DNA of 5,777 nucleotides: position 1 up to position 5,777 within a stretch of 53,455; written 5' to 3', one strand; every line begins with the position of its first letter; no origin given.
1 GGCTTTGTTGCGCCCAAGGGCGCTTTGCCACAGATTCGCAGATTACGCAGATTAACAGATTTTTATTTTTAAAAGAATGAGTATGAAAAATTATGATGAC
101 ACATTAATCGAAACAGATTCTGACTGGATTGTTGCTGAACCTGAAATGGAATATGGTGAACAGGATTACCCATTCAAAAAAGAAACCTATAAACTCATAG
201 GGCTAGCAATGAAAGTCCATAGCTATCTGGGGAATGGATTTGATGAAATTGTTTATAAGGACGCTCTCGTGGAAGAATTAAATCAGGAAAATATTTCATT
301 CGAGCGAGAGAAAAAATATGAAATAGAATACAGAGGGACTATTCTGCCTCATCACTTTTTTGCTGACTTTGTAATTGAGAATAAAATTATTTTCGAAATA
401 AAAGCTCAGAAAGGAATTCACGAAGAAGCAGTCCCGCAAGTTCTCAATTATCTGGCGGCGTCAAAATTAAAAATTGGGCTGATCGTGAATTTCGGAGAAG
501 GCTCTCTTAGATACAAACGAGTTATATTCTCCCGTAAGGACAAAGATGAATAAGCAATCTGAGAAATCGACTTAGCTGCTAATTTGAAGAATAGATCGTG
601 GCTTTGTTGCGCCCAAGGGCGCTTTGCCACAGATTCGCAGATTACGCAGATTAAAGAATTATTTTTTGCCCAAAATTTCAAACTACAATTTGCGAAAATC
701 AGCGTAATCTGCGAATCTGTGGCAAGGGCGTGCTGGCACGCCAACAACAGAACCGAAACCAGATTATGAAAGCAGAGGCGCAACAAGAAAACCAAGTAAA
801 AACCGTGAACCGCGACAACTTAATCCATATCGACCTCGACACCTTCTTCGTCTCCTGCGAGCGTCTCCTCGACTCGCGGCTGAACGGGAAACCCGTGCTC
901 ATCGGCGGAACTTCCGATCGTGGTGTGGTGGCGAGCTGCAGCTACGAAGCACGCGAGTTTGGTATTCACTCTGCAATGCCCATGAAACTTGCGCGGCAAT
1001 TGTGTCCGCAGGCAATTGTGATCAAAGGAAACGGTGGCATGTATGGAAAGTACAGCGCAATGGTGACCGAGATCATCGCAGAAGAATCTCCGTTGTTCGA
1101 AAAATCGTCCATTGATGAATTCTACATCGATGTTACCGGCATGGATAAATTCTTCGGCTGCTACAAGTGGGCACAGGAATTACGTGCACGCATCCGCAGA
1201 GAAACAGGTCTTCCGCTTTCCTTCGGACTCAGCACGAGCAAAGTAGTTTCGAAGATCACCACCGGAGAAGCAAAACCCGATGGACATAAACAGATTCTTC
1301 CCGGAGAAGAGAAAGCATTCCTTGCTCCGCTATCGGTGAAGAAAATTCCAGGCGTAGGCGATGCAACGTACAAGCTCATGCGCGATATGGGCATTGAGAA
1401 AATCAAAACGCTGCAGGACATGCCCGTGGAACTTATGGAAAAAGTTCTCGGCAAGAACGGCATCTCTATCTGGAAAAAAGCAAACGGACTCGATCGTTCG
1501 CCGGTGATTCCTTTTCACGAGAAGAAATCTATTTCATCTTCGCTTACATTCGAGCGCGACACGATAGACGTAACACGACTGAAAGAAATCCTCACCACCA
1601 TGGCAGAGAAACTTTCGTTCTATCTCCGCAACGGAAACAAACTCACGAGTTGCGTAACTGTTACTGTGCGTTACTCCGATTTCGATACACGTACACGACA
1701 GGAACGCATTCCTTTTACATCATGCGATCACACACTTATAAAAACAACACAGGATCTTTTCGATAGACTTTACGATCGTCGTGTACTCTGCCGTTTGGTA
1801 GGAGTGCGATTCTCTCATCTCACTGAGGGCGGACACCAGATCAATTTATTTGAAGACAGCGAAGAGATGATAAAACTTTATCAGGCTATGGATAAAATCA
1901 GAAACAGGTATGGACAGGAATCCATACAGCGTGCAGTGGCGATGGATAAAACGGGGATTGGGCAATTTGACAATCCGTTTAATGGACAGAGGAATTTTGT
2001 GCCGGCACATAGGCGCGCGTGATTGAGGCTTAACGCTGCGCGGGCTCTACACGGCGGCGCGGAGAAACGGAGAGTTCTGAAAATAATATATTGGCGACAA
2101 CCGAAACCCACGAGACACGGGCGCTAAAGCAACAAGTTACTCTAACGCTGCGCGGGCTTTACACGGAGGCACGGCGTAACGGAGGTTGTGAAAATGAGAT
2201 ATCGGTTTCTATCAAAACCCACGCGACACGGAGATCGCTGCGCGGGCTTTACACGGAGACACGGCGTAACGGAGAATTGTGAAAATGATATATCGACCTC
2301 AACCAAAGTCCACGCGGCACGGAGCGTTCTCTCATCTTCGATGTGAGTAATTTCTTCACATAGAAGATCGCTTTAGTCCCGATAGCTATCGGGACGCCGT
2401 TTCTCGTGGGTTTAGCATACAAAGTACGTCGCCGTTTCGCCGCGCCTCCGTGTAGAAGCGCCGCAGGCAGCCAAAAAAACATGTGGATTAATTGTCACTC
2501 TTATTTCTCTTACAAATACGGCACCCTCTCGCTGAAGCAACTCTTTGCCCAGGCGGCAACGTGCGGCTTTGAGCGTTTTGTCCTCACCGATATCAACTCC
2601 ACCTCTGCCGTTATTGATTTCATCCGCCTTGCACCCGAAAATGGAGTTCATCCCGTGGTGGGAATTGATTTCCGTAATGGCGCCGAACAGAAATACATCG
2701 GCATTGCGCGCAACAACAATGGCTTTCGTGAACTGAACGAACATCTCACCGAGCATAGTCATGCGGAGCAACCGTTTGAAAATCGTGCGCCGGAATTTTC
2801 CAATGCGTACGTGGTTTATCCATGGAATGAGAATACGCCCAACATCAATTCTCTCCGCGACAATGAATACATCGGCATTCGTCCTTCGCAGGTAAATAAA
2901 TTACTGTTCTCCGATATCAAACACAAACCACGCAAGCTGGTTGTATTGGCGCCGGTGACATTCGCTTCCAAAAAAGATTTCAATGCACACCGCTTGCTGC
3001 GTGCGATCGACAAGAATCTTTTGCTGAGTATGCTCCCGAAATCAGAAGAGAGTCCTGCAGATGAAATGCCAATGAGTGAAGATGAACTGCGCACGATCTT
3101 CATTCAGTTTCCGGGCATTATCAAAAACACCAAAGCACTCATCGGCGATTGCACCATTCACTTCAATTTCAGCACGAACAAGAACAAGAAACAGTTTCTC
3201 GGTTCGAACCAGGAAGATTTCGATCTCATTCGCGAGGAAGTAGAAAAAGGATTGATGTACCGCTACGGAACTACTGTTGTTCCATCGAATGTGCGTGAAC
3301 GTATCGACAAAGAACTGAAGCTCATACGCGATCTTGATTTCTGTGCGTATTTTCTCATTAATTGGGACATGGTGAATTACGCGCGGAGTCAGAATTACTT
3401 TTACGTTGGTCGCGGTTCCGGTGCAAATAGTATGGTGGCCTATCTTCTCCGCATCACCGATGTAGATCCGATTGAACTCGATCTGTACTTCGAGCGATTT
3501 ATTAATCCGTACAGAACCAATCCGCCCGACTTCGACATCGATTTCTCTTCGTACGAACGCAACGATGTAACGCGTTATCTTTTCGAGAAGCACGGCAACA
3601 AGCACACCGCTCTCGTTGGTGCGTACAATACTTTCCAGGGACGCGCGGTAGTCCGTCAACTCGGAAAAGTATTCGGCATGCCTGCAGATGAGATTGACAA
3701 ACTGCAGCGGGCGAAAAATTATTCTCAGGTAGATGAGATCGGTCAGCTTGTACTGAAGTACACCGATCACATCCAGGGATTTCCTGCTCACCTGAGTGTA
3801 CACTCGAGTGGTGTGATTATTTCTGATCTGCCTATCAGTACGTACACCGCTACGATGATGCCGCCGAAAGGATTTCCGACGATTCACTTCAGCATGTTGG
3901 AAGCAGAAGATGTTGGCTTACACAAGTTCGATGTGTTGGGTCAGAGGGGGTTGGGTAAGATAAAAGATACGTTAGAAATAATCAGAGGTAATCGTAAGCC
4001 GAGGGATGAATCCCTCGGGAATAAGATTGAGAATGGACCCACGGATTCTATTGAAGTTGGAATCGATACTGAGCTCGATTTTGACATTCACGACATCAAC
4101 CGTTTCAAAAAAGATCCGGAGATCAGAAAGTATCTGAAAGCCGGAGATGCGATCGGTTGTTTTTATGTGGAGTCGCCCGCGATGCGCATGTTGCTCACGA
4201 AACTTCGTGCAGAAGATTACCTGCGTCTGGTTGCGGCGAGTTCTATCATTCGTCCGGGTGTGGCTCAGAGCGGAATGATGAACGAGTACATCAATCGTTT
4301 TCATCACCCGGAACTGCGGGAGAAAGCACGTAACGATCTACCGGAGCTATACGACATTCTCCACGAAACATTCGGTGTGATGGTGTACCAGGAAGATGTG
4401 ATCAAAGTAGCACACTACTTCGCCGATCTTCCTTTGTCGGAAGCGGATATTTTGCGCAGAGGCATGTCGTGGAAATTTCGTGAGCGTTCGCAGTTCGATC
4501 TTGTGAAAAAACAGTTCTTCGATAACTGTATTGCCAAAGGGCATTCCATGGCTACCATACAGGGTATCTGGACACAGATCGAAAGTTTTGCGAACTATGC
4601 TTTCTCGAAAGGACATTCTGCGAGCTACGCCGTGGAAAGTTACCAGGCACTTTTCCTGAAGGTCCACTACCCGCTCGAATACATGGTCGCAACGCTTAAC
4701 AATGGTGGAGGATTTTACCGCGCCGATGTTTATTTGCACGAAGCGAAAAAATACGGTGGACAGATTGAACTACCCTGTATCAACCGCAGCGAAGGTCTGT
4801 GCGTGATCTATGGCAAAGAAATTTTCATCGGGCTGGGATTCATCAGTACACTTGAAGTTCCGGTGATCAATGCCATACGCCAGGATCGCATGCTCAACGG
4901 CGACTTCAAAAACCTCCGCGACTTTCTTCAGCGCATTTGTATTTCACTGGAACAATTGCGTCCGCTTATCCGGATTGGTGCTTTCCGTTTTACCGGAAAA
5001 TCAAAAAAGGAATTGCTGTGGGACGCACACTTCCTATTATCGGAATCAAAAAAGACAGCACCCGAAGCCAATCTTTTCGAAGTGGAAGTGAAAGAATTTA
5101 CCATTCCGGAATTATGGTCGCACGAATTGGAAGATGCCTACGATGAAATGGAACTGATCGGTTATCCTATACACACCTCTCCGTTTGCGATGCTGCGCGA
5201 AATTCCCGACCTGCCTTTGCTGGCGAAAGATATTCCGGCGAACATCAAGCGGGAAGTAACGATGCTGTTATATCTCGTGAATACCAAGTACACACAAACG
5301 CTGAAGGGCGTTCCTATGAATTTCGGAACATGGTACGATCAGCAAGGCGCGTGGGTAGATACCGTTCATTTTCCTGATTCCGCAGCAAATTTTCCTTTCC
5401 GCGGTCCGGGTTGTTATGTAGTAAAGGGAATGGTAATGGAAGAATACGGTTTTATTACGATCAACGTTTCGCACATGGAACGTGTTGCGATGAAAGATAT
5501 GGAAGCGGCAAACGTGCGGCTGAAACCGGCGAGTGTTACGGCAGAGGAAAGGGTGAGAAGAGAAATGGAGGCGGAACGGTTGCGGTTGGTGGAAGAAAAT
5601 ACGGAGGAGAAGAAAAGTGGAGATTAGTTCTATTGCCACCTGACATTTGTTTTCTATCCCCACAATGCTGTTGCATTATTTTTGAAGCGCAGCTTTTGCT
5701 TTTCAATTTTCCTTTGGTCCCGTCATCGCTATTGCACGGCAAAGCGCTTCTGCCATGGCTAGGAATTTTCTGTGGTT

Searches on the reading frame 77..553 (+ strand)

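Call 8: search_protein_families(library=pfam, proteins=[window:77-553:+], max_evalue=0.001)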
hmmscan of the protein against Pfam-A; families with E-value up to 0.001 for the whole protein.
window:77-553:+ (158 aa): 1 family
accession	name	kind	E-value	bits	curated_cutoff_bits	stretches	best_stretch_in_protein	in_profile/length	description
PF13366.12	PDDEXK_3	-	7.6e-33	113.8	22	1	35-148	2-116/117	PD-(D/E)XK nuclease superfamily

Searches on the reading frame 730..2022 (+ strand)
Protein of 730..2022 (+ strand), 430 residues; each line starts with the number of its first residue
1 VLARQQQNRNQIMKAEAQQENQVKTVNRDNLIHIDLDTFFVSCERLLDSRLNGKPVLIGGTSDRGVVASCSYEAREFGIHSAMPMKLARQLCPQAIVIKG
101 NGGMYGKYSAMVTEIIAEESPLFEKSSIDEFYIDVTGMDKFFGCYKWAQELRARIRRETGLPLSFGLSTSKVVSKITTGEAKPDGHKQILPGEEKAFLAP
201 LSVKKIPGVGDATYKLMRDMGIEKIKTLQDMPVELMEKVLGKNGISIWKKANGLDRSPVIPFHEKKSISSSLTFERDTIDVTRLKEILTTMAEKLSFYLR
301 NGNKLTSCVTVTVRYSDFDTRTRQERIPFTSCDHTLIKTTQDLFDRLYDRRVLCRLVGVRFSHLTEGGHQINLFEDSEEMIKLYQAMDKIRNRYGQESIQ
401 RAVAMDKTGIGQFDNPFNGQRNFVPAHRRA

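Call 8: search_protein_families(library=pfam, proteins=[window:730-2022:+], max_evalue=0.001)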
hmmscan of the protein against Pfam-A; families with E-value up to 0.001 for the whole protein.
window:730-2022:+ (430 aa): 4 families
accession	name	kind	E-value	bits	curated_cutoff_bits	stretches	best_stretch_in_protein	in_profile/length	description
PF00817.25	IMS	-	2.7e-44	151.1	23.2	1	34-178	1-147/148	impB/mucB/samB family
PF11799.13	IMS_C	-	5e-25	88.5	20.7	1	265-373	1-109/109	impB/mucB/samB family C-terminal domain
PF21999.2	IMS_HHH_1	-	2.6e-06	28.2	27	1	204-255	1-53/53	DNA polymerase-iota, thumb domain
PF11798.14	IMS_HHH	-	0.00015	22.3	24.4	1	191-222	1-32/32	IMS family HHH motif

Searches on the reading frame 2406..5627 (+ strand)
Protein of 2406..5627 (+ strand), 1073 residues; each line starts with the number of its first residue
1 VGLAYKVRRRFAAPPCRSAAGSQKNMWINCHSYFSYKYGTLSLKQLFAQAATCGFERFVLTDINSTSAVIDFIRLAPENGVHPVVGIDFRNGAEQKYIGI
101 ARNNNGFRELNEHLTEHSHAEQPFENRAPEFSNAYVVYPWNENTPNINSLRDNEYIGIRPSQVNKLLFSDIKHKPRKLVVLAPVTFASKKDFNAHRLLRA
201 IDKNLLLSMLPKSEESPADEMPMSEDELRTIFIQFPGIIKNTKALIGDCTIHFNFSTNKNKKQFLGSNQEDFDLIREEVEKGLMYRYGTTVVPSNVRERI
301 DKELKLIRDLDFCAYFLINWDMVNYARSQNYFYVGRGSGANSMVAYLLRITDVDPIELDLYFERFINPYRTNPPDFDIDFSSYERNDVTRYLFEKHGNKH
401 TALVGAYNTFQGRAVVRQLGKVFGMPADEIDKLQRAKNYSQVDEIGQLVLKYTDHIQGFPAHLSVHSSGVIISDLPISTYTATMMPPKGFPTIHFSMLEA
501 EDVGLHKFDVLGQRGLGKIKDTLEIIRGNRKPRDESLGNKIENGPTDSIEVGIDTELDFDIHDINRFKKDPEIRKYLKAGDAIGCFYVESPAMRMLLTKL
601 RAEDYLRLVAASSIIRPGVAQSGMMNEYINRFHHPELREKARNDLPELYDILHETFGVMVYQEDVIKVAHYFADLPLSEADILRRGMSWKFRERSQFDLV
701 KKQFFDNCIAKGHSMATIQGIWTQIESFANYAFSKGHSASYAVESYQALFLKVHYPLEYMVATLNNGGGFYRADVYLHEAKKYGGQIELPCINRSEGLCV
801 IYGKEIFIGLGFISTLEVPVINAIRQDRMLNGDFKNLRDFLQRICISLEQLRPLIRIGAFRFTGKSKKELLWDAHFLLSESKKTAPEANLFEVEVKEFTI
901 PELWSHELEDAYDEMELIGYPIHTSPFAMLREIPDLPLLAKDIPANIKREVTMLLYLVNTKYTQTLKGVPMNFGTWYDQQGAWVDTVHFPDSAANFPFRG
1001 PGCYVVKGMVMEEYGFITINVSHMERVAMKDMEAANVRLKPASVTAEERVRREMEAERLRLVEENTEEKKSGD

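Call 8: search_protein_families(library=pfam, proteins=[window:2406-5627:+], max_evalue=0.001)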
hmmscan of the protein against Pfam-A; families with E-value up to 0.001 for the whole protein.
window:2406-5627:+ (1073 aa): 4 families
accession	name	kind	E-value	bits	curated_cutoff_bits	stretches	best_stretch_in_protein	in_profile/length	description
PF07733.18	DNA_pol3_alpha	-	3.1e-66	224.1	23.9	1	275-512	3-260/260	Bacterial DNA polymerase III alpha NTPase domain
PF17657.6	DNA_pol3_finger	-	5.4e-31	107.6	22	1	557-711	18-165/166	Bacterial DNA polymerase III alpha subunit finger domain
PF14579.12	HHH_6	-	8.8e-16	58.3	25.6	1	786-870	3-90/90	Helix-hairpin-helix motif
PF02811.25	PHP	-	2.6e-09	38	26.4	1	30-123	4-100/164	PHP domain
